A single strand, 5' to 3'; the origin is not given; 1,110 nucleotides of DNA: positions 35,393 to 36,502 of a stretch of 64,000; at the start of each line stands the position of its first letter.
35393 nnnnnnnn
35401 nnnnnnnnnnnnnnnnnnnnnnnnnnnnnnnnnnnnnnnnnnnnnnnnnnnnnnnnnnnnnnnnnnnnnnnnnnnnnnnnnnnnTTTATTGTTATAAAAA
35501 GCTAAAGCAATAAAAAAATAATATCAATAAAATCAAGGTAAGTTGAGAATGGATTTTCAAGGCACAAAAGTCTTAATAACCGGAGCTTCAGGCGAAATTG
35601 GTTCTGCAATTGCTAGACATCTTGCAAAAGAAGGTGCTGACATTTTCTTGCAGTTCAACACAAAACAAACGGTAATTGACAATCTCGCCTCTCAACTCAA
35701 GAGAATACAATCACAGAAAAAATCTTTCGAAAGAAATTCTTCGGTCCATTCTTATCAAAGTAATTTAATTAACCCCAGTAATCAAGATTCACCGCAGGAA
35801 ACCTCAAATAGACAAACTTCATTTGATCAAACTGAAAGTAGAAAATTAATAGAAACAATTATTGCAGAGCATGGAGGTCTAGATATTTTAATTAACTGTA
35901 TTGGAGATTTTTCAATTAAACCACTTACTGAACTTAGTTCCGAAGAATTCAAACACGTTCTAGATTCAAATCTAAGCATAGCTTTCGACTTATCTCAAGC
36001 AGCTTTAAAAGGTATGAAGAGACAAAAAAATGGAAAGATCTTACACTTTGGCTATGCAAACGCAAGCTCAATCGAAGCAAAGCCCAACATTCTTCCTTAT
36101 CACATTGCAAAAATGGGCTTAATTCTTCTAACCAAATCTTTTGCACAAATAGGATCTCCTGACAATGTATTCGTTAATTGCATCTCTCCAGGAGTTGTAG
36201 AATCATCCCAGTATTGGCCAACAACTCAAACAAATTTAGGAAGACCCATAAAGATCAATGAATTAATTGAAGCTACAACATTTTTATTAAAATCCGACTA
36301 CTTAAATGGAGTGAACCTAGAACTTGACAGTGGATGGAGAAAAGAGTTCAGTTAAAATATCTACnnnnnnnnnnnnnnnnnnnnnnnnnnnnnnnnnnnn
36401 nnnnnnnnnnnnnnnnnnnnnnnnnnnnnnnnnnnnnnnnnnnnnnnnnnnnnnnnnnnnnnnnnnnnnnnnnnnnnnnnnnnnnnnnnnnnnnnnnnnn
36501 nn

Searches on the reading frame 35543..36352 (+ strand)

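Call 27: search_protein_families(library=pfam, proteins=[window:35543-36352:+], max_evalue=0.001)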
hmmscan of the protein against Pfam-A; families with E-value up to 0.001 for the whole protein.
window:35543-36352:+ (270 aa): 5 families
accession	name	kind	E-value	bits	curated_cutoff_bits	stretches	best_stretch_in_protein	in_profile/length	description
PF00106.31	adh_short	-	8.8e-29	100.8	26.6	2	95-223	60-186/195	short chain dehydrogenase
PF13561.12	adh_short_C2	-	9.2e-27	94.6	27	1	96-265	55-235/236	Enoyl-(Acyl carrier protein) reductase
PF03435.24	Sacchrp_dh_NADP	-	4.5e-06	27.4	25.1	1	10-155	1-115/129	Saccharopine dehydrogenase NADP binding domain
PF01370.27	Epimerase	-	0.00026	20.9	20.9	1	10-119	1-71/240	NAD dependent epimerase/dehydratase family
PF08659.16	KR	-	0.00031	21.1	22.6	0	10-58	3-51/180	KR domain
